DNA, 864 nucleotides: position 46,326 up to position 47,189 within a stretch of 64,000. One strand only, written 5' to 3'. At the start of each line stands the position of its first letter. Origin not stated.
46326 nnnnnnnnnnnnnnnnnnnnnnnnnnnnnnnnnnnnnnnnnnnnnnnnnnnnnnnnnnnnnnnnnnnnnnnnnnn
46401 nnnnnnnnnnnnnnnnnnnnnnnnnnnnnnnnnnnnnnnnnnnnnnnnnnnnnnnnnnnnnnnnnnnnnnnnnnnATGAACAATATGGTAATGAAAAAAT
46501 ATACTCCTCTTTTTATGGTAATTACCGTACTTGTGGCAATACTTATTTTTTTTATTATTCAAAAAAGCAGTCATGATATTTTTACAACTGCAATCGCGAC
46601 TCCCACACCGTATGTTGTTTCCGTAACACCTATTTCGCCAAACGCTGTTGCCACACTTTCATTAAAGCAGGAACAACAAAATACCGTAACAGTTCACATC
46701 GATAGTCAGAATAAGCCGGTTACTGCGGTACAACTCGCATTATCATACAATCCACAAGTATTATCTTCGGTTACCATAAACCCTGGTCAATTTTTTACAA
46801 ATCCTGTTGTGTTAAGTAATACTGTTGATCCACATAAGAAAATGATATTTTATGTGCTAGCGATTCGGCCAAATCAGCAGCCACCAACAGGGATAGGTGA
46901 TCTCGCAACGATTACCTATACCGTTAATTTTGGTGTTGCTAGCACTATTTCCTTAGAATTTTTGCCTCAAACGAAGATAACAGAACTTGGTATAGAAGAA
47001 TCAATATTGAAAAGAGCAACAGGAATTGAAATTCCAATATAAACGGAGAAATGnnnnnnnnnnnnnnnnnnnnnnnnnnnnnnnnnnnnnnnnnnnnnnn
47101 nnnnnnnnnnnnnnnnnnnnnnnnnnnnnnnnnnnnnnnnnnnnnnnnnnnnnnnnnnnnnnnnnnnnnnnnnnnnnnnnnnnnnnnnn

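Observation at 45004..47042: Operonic dockerin/cohesin-like pair suggesting a cell-surface anchoring module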

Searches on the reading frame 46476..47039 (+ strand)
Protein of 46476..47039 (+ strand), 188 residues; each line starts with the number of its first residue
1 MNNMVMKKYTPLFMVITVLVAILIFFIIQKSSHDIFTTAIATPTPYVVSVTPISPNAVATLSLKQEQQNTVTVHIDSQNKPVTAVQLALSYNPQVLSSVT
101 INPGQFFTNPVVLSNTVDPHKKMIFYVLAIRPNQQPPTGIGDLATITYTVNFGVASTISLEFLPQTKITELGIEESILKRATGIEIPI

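Call 3: search_protein_families(library=pfam, proteins=[window:46476-47039:+], max_evalue=10)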
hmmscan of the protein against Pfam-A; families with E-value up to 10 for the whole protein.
window:46476-47039:+ (188 aa): 2 families
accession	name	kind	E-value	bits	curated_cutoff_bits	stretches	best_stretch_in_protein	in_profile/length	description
PF00963.24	Cohesin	-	1.6e-08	35.3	24.1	1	64-157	11-108/139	Cohesin domain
PF05653.20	Mg_trans_NIPA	-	0.19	11.3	26.2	1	4-52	204-252/295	Magnesium transporter NIPA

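Call 4: search_protein_families(library=ncbifam, proteins=[window:46476-47039:+], max_evalue=10)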
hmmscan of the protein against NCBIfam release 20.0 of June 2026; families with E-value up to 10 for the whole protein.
window:46476-47039:+ (188 aa): 2 families
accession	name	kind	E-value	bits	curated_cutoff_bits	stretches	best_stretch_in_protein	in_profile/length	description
NF011368.0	PRK14787.1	equivalog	0.039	14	177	1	117-170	14-64/167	lipoprotein signal peptidase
NF049880.1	FvfA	exception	0.1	13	130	1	12-70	7-65/130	Francisella virulence factor A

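Call 8: find_homologous_proteins(query=window:46476-47039:+)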
Query window:46476-47039:+ (188 aa): 2 proteins with E <= 0.001 among 105 candidates.
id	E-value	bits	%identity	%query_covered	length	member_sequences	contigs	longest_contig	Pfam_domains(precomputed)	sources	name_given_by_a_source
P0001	3.9e-111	386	99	100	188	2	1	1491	PF00963.25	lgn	-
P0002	4.7e-21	93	42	76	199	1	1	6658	PF00963.25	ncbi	-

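Call 10: find_encoding_contigs(protein=P0002, flank=10000)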
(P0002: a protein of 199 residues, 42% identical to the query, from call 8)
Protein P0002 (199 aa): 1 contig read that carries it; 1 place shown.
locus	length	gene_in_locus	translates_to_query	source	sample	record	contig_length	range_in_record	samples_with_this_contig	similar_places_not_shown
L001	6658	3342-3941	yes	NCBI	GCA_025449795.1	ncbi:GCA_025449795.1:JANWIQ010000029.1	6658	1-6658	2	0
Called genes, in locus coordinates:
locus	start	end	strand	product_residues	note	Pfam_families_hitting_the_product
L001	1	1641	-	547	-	?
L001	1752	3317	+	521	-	-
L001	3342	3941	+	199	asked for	PF00963:Cohesin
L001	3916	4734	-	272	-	PF01996:F420_ligase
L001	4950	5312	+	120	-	PF20393:Pro_CA_2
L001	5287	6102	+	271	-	-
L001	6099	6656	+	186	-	?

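Call 21: search_protein_families(library=pfam, proteins=[L001:1752-3314:+, P0002], max_evalue=1)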
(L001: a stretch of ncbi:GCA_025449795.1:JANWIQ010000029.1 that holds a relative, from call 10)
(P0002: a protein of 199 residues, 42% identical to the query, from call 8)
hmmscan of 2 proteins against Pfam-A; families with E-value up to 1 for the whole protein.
L001:1752-3314:+ (521 aa): 1 family
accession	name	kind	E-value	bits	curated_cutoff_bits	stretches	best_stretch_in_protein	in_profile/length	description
PF00404.24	Dockerin_1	-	0.055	14.1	22.9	1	481-500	35-54/57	Dockerin type I domain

P0002 (199 aa): 3 families
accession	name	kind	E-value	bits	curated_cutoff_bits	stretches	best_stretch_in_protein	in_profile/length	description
PF00963.24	Cohesin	-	2.2e-09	38.1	24.1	1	76-184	25-136/139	Cohesin domain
PF02706.20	Wzz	-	0.0094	16.7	25.5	1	8-57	13-64/91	Chain length determinant protein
PF08139.17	LPAM_1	-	0.48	11.4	20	0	10-24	2-16/18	Prokaryotic membrane lipoprotein lipid attachment site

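Call 32: predict_structure(alignment_id=A1)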
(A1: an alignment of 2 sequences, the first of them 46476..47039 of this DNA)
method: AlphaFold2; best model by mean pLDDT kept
length: 188 residues; sequences in the alignment: 2
mean_pLDDT: 67.6   pTM: 0.55
mean pLDDT of the five models: 67.6, 60.5, 57.6, 55.5, 50.9
residues with pLDDT >= 90: 0; 70-90: 99; 50-70: 69; < 50: 20
segments of 3 or more residues with pLDDT < 50: 31-42, 176-181
pLDDT, mean of each block of 10 residues (from residue 1): 55 81 72 38 59 63 65 80 80 76 74 77 79 74 79 58 64 50 60
secondary structure, 60 per line:
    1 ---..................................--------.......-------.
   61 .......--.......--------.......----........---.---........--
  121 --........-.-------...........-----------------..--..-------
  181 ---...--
elements in order: H4-37 E46-52 E60-67 E70-76 E85-91 E96-103 E111-118 E123-130 E140-150 E184-186

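Call 33: search_protein_representatives(alignment_id=A1)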
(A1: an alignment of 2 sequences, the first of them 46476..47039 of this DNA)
Query: 2 sequences, 207 profile positions. Proteins with E-value up to 0.001 (for the whole library): 1708; up to 1e-10: 761; up to 1e-30: 72. The best 150 are listed.
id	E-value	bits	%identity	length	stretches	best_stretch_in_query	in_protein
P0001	4.5e-100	349.8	-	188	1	2-195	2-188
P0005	9.9e-69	247.4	-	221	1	4-204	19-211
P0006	8.3e-56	205.2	-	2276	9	44-206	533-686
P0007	2.0e-43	164.7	-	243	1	8-198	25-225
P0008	2.1e-42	161.4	-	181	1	8-195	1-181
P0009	4.8e-42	160.2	-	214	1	5-199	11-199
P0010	3.2e-41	157.6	-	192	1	9-197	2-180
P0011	8.4e-41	156.2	-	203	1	1-199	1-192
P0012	1.2e-40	155.6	-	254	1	7-204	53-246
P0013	2.1e-40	154.9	-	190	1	9-195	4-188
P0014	7.3e-40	153.1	-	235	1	9-198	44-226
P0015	2.6e-39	151.3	-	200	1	1-195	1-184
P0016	3.3e-39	151.0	-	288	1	11-195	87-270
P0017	6.5e-39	150.0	-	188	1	12-195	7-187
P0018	7.6e-39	149.8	-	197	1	9-201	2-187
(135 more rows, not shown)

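Call 36: search_protein_families(library=pfam, alignment_id=A2, max_evalue=0.001)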
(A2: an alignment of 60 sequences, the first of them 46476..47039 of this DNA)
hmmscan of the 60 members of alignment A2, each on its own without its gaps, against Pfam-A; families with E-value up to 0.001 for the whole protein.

A. member 1, window:46476-47039:+ (188 aa): 1 family
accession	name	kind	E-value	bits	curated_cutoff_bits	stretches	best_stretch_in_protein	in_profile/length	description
PF00963.24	Cohesin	-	1.6e-08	35.3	24.1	1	64-157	11-108/139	Cohesin domain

B. families by the number of members that match (of 60 scanned): 1 family
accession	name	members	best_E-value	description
PF00963.24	Cohesin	56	1.2e-12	Cohesin domain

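Call 40: find_related_loci(query=A4, collection=genome_contigs, flank=8000)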
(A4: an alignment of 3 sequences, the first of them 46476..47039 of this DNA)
Query A4 (188 aa) in genome_contigs; peptide patterns used: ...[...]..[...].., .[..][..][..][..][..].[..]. (x = any residue, [..] = any of these).
55 stretches matched a pattern; 1 encode a relative of the query (tblastn E <= 1e-3); 1 distinct loci.
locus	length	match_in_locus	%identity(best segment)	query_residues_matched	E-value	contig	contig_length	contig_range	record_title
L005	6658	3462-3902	42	47-188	3e-27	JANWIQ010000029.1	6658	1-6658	MAG: Candidatus Paceibacterota bacterium isolate CRAIB_MAG45 c_000000027735, whole genome shotgun sequence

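Call 41: find_homologous_proteins(query=A2, max_evalue=1e-10)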
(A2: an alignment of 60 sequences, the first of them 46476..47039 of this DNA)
Query A2 (60 sequences) (188 aa, profile of the alignment): 92 proteins with E <= 1e-10 among 8000 candidates.
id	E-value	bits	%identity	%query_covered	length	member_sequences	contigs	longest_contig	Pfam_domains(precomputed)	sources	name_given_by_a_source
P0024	1.0e-64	236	36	96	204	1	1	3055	PF00963.25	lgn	-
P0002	1.3e-61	225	42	76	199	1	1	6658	PF00963.25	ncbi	-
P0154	1.1e-60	222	37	96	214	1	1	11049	PF00963.25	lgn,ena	-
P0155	1.2e-60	222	37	82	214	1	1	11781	PF00963.25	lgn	-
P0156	2.9e-60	221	40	77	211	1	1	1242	PF00963.25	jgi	jgi:hypothetical protein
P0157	1.2e-59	219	37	96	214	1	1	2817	PF00963.25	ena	-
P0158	1.9e-59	218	39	88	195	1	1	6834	PF00963.25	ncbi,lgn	-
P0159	4.0e-59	217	42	77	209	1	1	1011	PF00963.25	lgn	-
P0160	1.4e-58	216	38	92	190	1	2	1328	PF00963.25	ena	-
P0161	4.5e-58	214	39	74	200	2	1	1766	PF00963.25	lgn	-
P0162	5.0e-58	214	34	96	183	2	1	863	-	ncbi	-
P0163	7.7e-58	213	33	97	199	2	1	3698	PF00963.25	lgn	-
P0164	5.8e-57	210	35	94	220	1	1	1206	PF00963.25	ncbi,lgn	-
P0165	9.0e-57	210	38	91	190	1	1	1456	PF00963.25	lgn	-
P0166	1.8e-56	209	33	73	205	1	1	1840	PF00963.25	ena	-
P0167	3.6e-56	208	34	72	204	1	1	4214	PF00963.25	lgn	-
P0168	9.0e-56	206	40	60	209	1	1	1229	PF00963.25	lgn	-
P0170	4.0e-55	204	36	76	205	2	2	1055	PF00963.25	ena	-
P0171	4.5e-55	204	34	96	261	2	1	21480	PF00963.25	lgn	-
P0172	4.9e-55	204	36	78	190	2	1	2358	PF00963.25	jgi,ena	-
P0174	1.9e-54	202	35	62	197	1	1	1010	PF00963.25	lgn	-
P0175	2.0e-54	202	34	89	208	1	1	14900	PF00963.25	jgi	-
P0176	2.2e-54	202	35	89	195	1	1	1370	PF00963.25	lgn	-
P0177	2.3e-54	202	47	59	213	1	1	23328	PF00963.25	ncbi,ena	-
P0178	3.7e-54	201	44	59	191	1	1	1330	PF00963.25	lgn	-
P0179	5.4e-54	201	40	77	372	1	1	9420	PF00963.25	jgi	jgi:hypothetical protein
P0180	6.1e-54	200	34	63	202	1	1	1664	PF00963.25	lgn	-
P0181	6.3e-54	200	31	93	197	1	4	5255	PF00963.25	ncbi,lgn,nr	ncbi:MAG: hypothetical protein HYU48_02655 [Candidatus Levybacteria bacterium]|nr:hypothetical prote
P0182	7.0e-54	200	34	62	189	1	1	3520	PF00963.25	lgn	-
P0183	8.5e-54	200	36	90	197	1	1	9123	PF00963.25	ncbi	-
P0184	1.2e-53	200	32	94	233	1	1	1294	PF00963.25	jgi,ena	jgi:hypothetical protein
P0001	1.8e-53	199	99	100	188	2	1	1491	PF00963.25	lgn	-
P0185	2.3e-53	199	34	89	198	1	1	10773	PF00963.25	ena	-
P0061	2.4e-53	199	35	77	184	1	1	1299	PF00963.25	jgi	-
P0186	4.2e-53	198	34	73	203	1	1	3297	PF00963.25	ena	-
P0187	6.4e-53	197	33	89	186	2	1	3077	PF00963.25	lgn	-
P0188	7.0e-53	197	39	55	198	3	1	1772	PF00963.25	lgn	-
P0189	7.2e-53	197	34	89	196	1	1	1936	PF00963.25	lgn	-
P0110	9.1e-53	197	34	68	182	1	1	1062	PF00963.25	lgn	-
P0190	1.0e-52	196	34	89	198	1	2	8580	PF00963.25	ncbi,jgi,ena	-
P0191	1.1e-52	196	36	79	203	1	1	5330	PF00963.25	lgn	-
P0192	2.2e-52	195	42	60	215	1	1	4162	PF00963.25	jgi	-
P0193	2.4e-52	195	31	91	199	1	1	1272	PF00963.25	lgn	-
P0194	2.9e-52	195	32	89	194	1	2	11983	PF00963.25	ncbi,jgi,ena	-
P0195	4.6e-52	194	35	69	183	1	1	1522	PF00963.25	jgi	jgi:hypothetical protein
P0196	1.1e-51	193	36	71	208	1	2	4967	PF00963.25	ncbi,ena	-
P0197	2.7e-51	192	40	59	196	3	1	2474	PF00963.25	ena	-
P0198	3.2e-51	192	36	79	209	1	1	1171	PF00963.25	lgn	-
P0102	4.1e-51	191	35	61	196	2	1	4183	PF00963.25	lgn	-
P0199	8.0e-51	190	33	77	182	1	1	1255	PF00963.25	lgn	-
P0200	1.7e-50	189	36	81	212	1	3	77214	PF00963.25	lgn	-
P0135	7.7e-50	187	34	77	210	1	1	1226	PF00963.25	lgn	-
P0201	1.0e-49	187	40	60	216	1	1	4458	PF00963.25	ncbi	-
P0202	1.9e-49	186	33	96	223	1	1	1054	PF00963.25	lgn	-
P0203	6.0e-49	184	32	64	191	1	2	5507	PF00963.25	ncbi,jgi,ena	-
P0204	1.3e-48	183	37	78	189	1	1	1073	PF00963.25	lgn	-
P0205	2.8e-48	182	39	61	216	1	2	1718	PF00963.25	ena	-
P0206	5.0e-48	181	37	61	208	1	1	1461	PF00963.25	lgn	-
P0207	5.4e-47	178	33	97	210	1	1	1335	PF00963.25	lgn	-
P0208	9.3e-47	177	38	76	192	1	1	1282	PF00963.25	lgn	-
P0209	1.4e-46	176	35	85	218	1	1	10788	PF00963.25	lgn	-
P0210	2.2e-46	176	31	60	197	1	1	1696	PF00963.25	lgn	-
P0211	5.3e-46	175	29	97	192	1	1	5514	PF00963.25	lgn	-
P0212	6.0e-46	174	38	60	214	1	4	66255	PF00963.25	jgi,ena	jgi:hypothetical protein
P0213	1.1e-45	174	29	77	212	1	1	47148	PF00963.25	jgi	jgi:hypothetical protein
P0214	1.5e-45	173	38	59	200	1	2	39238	PF00963.25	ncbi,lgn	-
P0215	3.4e-45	172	29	99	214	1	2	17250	PF00963.25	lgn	-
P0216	5.3e-45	171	28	79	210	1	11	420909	PF00963.25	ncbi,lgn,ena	-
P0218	3.4e-43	165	32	62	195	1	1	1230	PF00963.25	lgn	-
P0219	5.9e-43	165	30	90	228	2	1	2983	PF00963.25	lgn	-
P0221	1.2e-42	164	35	66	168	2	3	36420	PF00963.25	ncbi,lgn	-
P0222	1.2e-42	164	37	61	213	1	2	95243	PF00963.25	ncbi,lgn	-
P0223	6.2e-42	161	39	58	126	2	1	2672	PF00963.25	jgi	jgi:hypothetical protein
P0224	2.2e-41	160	38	63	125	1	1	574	PF00963.25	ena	-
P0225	2.3e-40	156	33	90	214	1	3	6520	PF00963.25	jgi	-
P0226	2.0e-37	147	35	96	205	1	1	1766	PF00963.25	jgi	jgi:hypothetical protein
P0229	1.2e-33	134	24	92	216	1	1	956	PF00963.25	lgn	-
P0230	5.4e-33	132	28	65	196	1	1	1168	PF00963.25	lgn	-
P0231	2.1e-32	130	36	78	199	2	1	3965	PF00963.25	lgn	-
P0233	1.2e-29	121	34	78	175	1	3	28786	PF00963.25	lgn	-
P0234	2.0e-29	121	34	61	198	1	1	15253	PF00963.25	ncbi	-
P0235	2.2e-27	114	36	68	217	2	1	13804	PF00963.25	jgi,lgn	-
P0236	3.1e-27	113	36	53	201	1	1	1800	PF00963.25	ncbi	-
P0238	7.6e-24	102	31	51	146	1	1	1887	PF00963.25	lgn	-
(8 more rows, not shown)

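Call 42: find_encoding_contigs(protein=P0216, flank=5000, max_places=3)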
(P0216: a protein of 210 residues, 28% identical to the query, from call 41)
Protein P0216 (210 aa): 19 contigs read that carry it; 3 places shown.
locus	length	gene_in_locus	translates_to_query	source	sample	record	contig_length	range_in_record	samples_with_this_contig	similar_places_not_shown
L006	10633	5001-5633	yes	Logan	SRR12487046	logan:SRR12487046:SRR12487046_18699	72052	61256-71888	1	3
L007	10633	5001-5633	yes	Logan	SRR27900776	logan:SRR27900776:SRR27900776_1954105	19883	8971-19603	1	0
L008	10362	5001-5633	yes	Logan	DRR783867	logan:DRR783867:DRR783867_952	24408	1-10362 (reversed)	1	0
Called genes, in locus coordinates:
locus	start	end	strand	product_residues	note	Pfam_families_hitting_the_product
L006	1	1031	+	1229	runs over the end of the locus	PF17802:SpaA (faint), PF13620:CarboxypepD_reg (weak), PF17210:SdrD_B (weak), PF13620:CarboxypepD_reg (weak), PF17210:SdrD_B, PF22904:NOMO1-like_2nd (weak), PF17210:SdrD_B, PF13620:CarboxypepD_reg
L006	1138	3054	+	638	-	PF00092:VWA, PF13519:VWA_2, PF01835:MG2 (faint), PF13620:CarboxypepD_reg (weak), PF17210:SdrD_B, PF22904:NOMO1-like_2nd (weak), PF02369:Big_1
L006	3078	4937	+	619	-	PF00092:VWA, PF13519:VWA_2, PF13620:CarboxypepD_reg (weak), PF17210:SdrD_B, PF22904:NOMO1-like_2nd (weak)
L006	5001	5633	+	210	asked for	PF00963:Cohesin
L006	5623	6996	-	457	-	PF08245:Mur_ligase_M, PF02875:Mur_ligase_C, PF27239:FOL3_C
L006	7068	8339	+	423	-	-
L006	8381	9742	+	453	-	PF08245:Mur_ligase_M (weak), PF02875:Mur_ligase_C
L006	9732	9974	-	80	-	-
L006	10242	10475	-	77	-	-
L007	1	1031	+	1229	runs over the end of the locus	PF17802:SpaA (faint), PF13620:CarboxypepD_reg (weak), PF17210:SdrD_B (weak), PF13620:CarboxypepD_reg (weak), PF17210:SdrD_B, PF22904:NOMO1-like_2nd (weak), PF17210:SdrD_B, PF13620:CarboxypepD_reg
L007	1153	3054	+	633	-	PF00092:VWA, PF13519:VWA_2, PF01835:MG2 (faint), PF13620:CarboxypepD_reg (weak), PF17210:SdrD_B, PF22904:NOMO1-like_2nd (weak), PF02369:Big_1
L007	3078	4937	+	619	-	PF00092:VWA, PF13519:VWA_2, PF13620:CarboxypepD_reg (weak), PF17210:SdrD_B, PF22904:NOMO1-like_2nd (weak)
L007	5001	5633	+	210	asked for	PF00963:Cohesin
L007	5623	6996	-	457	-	PF08245:Mur_ligase_M, PF02875:Mur_ligase_C, PF27239:FOL3_C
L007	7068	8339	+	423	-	-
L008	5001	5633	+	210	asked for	PF00963:Cohesin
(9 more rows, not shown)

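Call 43: find_encoding_contigs(protein=P0222, flank=5000, max_places=2)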
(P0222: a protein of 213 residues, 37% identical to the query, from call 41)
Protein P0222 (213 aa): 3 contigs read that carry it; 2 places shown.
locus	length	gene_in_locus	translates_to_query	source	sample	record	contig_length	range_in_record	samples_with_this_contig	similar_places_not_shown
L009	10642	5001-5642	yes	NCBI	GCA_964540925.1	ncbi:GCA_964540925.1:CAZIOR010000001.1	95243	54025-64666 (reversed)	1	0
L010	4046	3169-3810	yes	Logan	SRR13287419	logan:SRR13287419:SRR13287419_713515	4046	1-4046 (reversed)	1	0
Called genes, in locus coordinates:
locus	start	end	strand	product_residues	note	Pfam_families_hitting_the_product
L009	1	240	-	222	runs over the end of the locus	PF01182:Glucosamine_iso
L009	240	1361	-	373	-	PF02163:Peptidase_M50, PF00595:PDZ, PF04495:GRASP55_65 (faint), PF13180:PDZ_2, PF17820:PDZ_6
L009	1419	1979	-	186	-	PF01765:RRF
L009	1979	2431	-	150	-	PF25025:EF-Ts_N (weak), PF00889:EF_TS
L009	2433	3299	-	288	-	PF00318:Ribosomal_S2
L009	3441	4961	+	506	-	PF10633:NPCBM_assoc (faint)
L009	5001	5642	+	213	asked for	PF00963:Cohesin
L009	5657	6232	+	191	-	-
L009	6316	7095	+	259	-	-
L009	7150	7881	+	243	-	-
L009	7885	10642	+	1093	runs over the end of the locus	PF17210:SdrD_B (faint)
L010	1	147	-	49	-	?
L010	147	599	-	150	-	PF25025:EF-Ts_N (weak), PF00889:EF_TS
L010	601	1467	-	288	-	PF00318:Ribosomal_S2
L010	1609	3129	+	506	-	PF10633:NPCBM_assoc (faint)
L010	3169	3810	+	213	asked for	PF00963:Cohesin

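Call 44: find_encoding_contigs(protein=P0200, flank=5000, max_places=2)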
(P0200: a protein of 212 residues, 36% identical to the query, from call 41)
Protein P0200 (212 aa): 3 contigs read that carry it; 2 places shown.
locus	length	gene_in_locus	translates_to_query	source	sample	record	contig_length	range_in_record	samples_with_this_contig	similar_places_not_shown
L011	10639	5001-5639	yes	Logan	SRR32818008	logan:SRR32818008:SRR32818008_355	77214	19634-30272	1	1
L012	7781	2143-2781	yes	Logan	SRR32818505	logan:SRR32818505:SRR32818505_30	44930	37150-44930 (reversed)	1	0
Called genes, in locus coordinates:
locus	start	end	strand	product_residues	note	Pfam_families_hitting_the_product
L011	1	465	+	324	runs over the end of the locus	PF00571:CBS (weak), PF01769:MgtE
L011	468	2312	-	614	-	PF00580:UvrD-helicase, PF13245:AAA_19, PF13604:AAA_30 (faint), PF01443:Viral_helicase1 (faint), PF13361:UvrD_C, PF13538:UvrD_C_2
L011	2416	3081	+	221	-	PF00121:TIM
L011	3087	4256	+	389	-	PF03816:LytR_cpsA_psr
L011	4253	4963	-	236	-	-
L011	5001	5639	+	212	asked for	PF00963:Cohesin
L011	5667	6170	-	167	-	-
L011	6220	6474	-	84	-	PF01541:GIY-YIG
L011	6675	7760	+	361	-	PF00154:RecA_N, PF08423:Rad51, PF06745:ATPase (faint), PF21096:RecA_C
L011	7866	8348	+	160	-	PF21982:RecX_HTH1, PF02631:RecX_HTH2, PF21981:RecX_HTH3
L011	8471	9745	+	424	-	PF12072:RNase_Y_N, PF00013:KH_1 (weak), PF22891:KH_PNO1_2nd (weak), PF08668:HDOD (faint), PF01966:HD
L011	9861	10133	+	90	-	PF00216:Bac_DNA_binding, PF18291:HU-HIG (weak)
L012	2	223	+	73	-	?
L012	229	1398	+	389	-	PF03816:LytR_cpsA_psr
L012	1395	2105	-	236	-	-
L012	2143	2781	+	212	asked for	PF00963:Cohesin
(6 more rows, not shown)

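Call 45: find_encoding_contigs(protein=P0212, flank=5000, max_places=2)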
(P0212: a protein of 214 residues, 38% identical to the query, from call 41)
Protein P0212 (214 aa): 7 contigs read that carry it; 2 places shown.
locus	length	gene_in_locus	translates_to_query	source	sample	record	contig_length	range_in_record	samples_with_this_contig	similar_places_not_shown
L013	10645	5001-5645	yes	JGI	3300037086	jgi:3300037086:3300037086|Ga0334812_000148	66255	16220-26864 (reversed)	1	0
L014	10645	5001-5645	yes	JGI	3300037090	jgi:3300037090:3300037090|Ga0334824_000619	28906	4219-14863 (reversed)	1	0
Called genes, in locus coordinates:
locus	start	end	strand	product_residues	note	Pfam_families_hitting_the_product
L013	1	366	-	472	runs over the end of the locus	PF00479:G6PD_N, PF02781:G6PD_C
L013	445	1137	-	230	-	PF01182:Glucosamine_iso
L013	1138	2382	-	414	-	PF02163:Peptidase_M50, PF13180:PDZ_2 (weak), PF00595:PDZ (weak), PF17820:PDZ_6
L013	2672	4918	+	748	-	PF00149:Metallophos (weak)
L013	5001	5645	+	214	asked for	PF00963:Cohesin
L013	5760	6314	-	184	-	PF01765:RRF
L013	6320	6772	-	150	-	PF00889:EF_TS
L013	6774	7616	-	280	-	PF00318:Ribosomal_S2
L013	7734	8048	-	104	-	-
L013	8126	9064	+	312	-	-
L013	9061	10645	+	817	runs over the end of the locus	-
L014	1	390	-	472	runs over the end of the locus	PF00479:G6PD_N, PF02781:G6PD_C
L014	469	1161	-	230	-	PF01182:Glucosamine_iso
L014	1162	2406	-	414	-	PF02163:Peptidase_M50, PF13180:PDZ_2 (weak), PF00595:PDZ (weak), PF17820:PDZ_6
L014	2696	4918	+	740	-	-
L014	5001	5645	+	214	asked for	PF00963:Cohesin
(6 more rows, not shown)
